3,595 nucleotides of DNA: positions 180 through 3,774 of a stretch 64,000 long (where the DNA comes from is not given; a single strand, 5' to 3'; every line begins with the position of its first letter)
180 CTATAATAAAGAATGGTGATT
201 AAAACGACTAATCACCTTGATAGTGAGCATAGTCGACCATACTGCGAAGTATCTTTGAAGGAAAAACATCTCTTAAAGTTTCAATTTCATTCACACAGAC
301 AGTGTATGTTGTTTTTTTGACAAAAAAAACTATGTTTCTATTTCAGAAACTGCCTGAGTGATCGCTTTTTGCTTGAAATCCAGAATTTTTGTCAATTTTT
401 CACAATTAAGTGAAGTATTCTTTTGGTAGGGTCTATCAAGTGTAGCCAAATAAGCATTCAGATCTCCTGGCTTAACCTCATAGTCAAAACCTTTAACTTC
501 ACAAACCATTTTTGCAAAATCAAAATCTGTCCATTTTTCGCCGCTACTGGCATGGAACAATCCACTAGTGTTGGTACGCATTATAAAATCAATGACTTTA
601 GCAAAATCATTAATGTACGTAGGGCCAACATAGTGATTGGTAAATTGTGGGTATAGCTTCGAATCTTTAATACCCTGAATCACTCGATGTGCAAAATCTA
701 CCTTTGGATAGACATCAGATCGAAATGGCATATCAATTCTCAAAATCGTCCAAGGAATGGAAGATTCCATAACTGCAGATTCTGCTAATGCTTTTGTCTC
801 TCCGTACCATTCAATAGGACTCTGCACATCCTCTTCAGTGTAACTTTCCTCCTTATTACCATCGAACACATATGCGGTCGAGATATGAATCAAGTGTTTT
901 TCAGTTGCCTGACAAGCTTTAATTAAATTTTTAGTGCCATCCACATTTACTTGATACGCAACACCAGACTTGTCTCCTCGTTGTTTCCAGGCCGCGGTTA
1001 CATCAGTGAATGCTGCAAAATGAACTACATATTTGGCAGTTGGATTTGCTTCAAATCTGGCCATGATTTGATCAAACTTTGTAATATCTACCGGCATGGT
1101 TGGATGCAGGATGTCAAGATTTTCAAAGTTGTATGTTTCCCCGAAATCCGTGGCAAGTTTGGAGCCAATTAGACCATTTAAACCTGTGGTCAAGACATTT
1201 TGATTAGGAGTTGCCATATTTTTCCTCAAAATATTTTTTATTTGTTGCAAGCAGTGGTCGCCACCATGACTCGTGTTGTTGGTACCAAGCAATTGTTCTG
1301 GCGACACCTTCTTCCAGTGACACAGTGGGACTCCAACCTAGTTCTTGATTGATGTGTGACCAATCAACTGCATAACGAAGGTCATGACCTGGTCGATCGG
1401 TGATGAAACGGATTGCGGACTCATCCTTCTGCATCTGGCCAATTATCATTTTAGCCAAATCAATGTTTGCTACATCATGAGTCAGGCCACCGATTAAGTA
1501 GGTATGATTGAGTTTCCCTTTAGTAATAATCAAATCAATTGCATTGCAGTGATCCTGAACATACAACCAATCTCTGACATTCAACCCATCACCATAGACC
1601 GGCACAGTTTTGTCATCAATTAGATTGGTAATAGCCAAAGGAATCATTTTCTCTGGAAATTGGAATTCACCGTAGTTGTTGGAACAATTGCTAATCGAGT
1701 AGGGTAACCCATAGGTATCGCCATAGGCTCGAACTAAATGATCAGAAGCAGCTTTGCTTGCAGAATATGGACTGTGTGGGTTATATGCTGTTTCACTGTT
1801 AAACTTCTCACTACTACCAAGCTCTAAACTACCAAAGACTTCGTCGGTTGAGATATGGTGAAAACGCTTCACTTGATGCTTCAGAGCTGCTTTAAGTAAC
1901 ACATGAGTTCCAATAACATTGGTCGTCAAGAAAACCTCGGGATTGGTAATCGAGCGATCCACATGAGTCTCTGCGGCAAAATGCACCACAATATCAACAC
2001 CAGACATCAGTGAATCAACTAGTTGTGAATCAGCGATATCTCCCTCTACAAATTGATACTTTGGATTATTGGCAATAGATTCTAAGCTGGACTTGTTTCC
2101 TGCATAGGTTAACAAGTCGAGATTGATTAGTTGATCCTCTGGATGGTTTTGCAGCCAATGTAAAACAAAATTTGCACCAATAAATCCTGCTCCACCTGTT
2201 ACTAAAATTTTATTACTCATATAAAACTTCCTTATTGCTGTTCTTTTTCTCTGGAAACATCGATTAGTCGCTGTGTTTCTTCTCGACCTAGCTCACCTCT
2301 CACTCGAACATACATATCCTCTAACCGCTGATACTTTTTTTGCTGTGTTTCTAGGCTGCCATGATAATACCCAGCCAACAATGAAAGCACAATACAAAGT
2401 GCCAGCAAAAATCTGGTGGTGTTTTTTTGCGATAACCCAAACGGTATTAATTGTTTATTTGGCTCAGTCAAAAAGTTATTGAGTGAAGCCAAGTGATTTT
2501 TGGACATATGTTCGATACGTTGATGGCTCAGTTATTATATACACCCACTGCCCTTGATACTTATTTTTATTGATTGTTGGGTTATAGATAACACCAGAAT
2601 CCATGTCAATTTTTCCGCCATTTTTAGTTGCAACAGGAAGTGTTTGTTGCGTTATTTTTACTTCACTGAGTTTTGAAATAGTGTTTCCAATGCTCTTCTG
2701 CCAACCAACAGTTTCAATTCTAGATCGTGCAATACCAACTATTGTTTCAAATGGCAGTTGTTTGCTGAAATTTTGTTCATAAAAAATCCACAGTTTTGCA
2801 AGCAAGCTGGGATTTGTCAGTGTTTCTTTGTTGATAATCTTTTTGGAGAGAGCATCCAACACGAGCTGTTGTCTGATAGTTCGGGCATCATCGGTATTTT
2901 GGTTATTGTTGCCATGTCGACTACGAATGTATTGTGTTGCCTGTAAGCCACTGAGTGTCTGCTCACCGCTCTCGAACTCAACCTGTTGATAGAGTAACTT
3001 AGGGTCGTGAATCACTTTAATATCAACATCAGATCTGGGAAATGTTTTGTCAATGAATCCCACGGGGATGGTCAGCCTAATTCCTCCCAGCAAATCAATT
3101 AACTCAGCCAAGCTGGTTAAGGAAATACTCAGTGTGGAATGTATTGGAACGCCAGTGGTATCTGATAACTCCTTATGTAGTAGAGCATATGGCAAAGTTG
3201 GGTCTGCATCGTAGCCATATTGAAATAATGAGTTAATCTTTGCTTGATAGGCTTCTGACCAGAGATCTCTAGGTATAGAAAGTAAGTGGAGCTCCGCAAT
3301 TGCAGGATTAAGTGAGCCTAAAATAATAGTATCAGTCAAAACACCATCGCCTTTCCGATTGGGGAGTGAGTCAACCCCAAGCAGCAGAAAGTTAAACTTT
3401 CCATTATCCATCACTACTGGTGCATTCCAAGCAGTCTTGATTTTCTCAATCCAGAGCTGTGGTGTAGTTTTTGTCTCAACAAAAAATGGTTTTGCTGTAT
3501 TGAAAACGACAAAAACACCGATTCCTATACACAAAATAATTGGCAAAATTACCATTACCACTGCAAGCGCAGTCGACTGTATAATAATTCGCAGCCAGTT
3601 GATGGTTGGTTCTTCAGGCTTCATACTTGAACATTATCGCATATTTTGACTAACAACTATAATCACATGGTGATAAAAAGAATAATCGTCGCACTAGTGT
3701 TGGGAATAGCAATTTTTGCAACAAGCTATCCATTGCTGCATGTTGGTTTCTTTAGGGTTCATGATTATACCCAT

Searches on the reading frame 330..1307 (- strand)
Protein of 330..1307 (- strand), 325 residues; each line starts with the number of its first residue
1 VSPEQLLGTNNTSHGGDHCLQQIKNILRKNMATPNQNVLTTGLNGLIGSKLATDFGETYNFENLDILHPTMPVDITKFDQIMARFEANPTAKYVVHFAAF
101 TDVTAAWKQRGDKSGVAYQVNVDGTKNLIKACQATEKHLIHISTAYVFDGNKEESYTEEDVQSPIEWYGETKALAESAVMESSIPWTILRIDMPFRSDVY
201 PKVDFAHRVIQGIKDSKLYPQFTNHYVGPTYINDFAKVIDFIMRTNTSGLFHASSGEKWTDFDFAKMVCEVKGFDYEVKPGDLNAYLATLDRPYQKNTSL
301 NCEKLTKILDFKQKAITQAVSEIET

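Call 15: search_protein_families(library=pfam, proteins=[window:330-1307:-], max_evalue=0.0001)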
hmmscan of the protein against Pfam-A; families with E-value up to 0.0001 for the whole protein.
window:330-1307:- (325 aa): 6 families
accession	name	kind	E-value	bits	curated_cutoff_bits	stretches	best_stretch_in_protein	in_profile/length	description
PF04321.23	RmlD_sub_bind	-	6e-47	160.5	27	1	37-322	2-280/287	RmlD substrate binding domain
PF01370.27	Epimerase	-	4e-13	49.8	20.9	1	38-180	1-154/240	NAD dependent epimerase/dehydratase family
PF01073.25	3Beta_HSD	-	4.6e-11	42.7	22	1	63-182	43-160/280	3-beta hydroxysteroid dehydrogenase/isomerase family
PF07993.18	NAD_binding_4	-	1.3e-10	41.3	20.1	1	92-193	90-206/258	Male sterility protein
PF16363.11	GDP_Man_Dehyd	-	5.3e-10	39.7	27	1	73-180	59-165/332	GDP-mannose 4,6 dehydratase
PF13460.12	NAD_binding_10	-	1.5e-05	25.4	27.2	1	114-191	73-143/184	NAD(P)H-binding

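Call 68: search_protein_families(library=ncbifam, proteins=[window:330-1307:-], max_evalue=1e-10)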
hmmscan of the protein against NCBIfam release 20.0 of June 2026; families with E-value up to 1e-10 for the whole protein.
window:330-1307:- (325 aa): 5 families
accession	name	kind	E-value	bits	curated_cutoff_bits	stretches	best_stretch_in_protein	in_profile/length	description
TIGR01214.1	rmlD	equivalog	3.9e-40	137.7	224.05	1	38-320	2-278/285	dTDP-4-dehydrorhamnose reductase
NF007440.0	PRK09987.1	equivalog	3.4e-16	59.4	308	1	37-307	2-273/299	dTDP-4-dehydrorhamnose reductase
TIGR01179.1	galE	equivalog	4.3e-12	45.5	262.3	1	74-180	55-157/332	UDP-glucose 4-epimerase GalE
TIGR02197.1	heptose_epim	equivalog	9.7e-12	44.7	274.6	0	39-182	2-152/316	ADP-glyceromanno-heptose 6-epimerase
TIGR01746.1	Thioester-redct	subfamily_domain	1.2e-11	44.5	213.35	1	119-315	110-321/371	thioester reductase domain-containing protein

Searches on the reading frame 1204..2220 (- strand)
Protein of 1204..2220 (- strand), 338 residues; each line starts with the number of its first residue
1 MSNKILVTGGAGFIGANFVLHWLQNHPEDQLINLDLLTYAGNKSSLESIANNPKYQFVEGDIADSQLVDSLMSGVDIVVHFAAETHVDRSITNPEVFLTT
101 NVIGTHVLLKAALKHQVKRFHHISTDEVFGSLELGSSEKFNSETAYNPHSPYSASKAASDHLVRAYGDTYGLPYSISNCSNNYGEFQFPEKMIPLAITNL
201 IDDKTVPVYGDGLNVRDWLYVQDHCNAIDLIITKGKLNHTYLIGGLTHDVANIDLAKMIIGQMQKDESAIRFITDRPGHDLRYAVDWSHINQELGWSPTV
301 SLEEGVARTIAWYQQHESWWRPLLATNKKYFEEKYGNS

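Call 15: search_protein_families(library=pfam, proteins=[window:1204-2220:-], max_evalue=0.0001)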
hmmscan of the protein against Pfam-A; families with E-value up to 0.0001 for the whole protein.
window:1204-2220:- (338 aa): 7 families
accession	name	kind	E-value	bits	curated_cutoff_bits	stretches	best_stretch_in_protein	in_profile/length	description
PF16363.11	GDP_Man_Dehyd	-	4.3e-77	260.2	27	1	6-308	1-331/332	GDP-mannose 4,6 dehydratase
PF01370.27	Epimerase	-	1.7e-62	211.4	20.9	1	5-244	1-240/240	NAD dependent epimerase/dehydratase family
PF01073.25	3Beta_HSD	-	1.7e-20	73.6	22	1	6-222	1-219/280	3-beta hydroxysteroid dehydrogenase/isomerase family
PF02719.21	Polysacc_synt_2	-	2.2e-19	70.2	20.2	1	5-155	1-158/293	Polysaccharide biosynthesis protein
PF07993.18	NAD_binding_4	-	4e-19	69.2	20.1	1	7-181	1-206/258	Male sterility protein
PF04321.23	RmlD_sub_bind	-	2.4e-13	50.3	27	1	4-169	2-142/287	RmlD substrate binding domain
PF13460.12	NAD_binding_10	-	9.4e-10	39.1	27.2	1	34-167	20-135/184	NAD(P)H-binding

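Call 68: search_protein_families(library=ncbifam, proteins=[window:1204-2220:-], max_evalue=1e-10)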
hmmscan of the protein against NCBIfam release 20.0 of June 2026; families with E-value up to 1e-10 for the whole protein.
window:1204-2220:- (338 aa): 21 families
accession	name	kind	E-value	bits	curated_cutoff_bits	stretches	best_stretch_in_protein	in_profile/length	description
TIGR01181.1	dTDP_gluc_dehyt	equivalog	1.1e-138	461.7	365.1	1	4-323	1-321/321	dTDP-glucose 4,6-dehydratase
NF007490.0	PRK10084.1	subfamily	1.3e-102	343.5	649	1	4-322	2-343/361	dTDP-glucose 4,6-dehydratase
NF007582.0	PRK10217.1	equivalog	6.1e-99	331.5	698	1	3-324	2-342/355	dTDP-glucose 4,6-dehydratase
TIGR04180.1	EDH_00030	hypoth_equivalog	1.6e-36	125.9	475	1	5-268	1-261/297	NAD-dependent 4,6-dehydratase LegB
TIGR01179.1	galE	equivalog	2.2e-32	112.2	262.3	1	4-317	1-329/332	UDP-glucose 4-epimerase GalE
TIGR02622.1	CDP_4_6_dhtase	equivalog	8e-23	81.1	278.45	1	3-315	5-332/352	CDP-glucose 4,6-dehydratase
NF007956.0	PRK10675.1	subfamily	2e-21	76.5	394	1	4-161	2-158/338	UDP-glucose 4-epimerase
TIGR02197.1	heptose_epim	equivalog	4.4e-21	75.4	274.6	1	5-315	1-315/316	ADP-glyceromanno-heptose 6-epimerase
TIGR03466.1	HpnA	hypoth_equivalog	4.4e-20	71.8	367.65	1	4-247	2-232/327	hopanoid-associated sugar epimerase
TIGR03589.1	PseB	equivalog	9.8e-20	70.7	407.75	1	3-171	5-170/324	UDP-N-acetylglucosamine 4,6-dehydratase (inverting)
NF052578.1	StrlDmthSdmBMthl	equivalog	7.8e-18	65.3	600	1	5-253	3-237/328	sterol demethylase protein SdmB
NF011728.1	PRK15181.1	equivalog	1.7e-14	53.6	760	1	4-317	17-341/348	Vi polysaccharide biosynthesis UDP-N-acetylglucosaminuronic acid C-4 epimerase TviC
NF047922.1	GDPFucSynFcl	equivalog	3.2e-14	53.1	500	1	88-317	68-305/308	GDP-L-fucose synthase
TIGR01472.1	gmd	equivalog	5.3e-14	52.2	415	1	56-252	57-259/342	GDP-mannose 4,6-dehydratase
NF042422.1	oxyalk_red_OleD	equivalog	5.4e-14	52.3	580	1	4-166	2-153/329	2-alkyl-3-oxoalkanoate reductase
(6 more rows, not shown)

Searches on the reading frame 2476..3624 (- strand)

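Call 15: search_protein_families(library=pfam, proteins=[window:2476-3624:-], max_evalue=0.0001)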
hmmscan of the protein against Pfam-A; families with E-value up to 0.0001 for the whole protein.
window:2476-3624:- (382 aa): 1 family
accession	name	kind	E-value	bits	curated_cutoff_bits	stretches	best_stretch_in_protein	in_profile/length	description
PF03816.19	LytR_cpsA_psr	-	7.7e-25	88.3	24.6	1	97-264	2-149/150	LytR_cpsA_psr family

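Call 68: search_protein_families(library=ncbifam, proteins=[window:2476-3624:-], max_evalue=1e-10)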
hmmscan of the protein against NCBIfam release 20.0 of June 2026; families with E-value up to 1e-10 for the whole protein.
window:2476-3624:- (382 aa): 2 families
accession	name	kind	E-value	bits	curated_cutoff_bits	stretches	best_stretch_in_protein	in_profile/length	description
TIGR00350.1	lytR_cpsA_psr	domain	3.4e-17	63.1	62.3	1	97-264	3-151/152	LCP family glycopolymer transferase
NF006897.1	PRK09379.1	equivalog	9.3e-14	51.3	441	0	20-191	5-168/298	polyisoprenyl-teichoic acid--peptidoglycan teichoic acid transferase TagU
